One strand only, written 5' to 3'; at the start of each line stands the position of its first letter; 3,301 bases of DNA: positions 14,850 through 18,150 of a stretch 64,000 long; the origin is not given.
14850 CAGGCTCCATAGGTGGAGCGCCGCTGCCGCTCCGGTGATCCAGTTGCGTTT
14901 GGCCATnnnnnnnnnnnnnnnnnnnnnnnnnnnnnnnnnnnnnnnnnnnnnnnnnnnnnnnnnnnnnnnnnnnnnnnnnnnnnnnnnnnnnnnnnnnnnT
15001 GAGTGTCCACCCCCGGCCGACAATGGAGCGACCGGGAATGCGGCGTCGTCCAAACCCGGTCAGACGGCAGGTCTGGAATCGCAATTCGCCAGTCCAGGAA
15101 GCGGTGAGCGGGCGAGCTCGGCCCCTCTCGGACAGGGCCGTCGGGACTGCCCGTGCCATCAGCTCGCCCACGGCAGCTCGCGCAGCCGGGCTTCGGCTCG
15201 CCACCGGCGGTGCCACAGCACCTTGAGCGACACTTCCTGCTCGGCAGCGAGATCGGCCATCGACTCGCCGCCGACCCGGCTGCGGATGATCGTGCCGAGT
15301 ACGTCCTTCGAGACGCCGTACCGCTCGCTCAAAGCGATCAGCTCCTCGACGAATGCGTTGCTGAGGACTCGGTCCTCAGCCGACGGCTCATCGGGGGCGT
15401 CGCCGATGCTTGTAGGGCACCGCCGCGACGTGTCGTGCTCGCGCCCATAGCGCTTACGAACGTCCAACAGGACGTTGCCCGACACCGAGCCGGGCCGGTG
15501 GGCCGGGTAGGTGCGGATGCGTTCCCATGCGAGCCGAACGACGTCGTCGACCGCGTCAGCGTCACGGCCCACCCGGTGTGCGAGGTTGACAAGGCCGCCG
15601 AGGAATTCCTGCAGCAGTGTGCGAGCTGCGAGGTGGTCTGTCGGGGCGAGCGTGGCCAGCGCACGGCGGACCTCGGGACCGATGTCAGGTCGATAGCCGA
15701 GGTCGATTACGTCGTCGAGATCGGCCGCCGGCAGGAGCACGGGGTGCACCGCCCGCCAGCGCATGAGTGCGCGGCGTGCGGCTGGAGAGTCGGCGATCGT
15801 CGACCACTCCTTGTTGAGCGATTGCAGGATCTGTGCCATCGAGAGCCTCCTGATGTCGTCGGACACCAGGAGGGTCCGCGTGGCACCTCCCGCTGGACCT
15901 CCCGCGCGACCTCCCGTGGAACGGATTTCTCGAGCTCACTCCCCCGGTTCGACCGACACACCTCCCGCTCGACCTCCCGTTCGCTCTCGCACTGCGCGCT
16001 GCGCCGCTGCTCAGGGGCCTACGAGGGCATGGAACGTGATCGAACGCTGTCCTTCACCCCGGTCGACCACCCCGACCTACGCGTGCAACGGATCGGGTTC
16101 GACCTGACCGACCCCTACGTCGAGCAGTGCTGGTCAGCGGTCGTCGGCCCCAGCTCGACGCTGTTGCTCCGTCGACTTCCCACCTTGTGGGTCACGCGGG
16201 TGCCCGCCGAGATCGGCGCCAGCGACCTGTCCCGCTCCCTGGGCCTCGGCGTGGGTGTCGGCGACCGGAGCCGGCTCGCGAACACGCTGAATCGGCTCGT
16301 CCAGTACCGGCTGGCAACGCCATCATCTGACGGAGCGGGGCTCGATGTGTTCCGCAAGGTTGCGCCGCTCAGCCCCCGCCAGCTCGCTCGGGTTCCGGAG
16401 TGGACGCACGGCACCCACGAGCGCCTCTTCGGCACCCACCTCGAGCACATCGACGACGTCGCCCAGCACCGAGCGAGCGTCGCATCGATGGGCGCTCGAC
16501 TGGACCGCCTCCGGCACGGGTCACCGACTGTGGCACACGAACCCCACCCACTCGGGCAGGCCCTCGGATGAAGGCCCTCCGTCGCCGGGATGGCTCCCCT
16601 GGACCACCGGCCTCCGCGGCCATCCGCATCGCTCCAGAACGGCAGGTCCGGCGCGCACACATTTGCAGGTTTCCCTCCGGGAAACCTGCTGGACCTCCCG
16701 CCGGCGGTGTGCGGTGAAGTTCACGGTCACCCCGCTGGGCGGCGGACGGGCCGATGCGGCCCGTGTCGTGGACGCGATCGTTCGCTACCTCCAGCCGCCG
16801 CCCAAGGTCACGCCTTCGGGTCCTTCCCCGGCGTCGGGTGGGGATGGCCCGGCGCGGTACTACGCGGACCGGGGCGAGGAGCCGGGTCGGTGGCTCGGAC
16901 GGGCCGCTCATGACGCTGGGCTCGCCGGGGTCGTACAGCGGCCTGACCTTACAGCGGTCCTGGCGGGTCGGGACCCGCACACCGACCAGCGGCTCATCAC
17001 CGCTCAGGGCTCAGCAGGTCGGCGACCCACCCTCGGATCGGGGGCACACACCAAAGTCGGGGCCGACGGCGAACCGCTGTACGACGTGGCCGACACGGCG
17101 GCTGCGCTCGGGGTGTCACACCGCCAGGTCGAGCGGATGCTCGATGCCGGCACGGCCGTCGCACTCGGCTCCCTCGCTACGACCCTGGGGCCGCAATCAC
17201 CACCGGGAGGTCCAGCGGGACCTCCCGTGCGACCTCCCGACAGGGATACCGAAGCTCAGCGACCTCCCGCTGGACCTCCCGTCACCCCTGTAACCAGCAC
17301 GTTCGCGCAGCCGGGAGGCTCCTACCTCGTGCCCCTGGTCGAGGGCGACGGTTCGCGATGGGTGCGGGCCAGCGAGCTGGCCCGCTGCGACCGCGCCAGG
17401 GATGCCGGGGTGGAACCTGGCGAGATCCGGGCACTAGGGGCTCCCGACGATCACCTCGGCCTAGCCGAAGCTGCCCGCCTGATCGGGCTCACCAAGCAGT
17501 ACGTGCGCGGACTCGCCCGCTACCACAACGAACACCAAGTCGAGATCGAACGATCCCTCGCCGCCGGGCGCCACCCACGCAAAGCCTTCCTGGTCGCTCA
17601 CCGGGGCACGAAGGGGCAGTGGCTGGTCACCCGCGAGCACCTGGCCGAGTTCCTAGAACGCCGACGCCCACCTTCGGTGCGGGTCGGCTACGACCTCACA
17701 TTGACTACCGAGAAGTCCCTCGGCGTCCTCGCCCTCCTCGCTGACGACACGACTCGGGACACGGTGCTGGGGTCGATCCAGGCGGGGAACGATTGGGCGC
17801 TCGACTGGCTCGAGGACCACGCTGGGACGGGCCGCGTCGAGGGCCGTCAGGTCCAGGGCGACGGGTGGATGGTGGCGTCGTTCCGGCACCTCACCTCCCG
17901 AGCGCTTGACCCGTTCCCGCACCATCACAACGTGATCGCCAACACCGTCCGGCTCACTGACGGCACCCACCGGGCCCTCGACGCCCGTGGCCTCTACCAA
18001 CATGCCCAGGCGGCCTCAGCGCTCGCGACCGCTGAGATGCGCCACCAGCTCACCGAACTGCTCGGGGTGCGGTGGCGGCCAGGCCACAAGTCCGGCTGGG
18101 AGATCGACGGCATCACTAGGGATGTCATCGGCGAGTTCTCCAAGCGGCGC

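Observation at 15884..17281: Eleven copies of (G/C)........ with strict 12-bp phasing, spread over the divergent promoter, the oriT candidate and the relaxase ORF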

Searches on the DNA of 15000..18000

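Call 83: search_rna_families(source=window, start=15000, end=18000, threshold=evalue, max_evalue=1)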
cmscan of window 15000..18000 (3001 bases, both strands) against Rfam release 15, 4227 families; matches with E-value up to 1: 1.
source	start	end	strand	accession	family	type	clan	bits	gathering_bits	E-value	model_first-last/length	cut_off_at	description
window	16986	17042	-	RF01276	sR53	Gene; snRNA; snoRNA; CD-box;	-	20.2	49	0.12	1-60/60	no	Small nucleolar RNA sR53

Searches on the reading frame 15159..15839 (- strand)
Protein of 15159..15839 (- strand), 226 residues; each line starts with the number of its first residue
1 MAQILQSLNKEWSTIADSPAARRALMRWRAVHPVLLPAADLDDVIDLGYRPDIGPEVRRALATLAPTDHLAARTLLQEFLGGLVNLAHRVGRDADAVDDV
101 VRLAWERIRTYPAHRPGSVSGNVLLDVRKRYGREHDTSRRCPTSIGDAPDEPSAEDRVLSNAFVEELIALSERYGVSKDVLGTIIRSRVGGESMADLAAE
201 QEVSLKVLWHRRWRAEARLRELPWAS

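Call 13: search_protein_families(library=pfam, proteins=[window:15159-15839:-], max_evalue=0.01)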
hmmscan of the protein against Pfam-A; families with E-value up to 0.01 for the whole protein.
window:15159-15839:- (226 aa): 0 families

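Call 26: search_protein_families(library=ncbifam, proteins=[window:15159-15839:-], max_evalue=0.01)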
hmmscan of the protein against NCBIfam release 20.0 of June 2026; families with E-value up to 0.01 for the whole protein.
window:15159-15839:- (226 aa): 1 family
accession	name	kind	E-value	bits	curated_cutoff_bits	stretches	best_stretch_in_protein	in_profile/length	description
NF008893.0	PRK11924.2-3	equivalog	0.003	17.1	331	1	56-130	7-84/181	RNA polymerase sigma factor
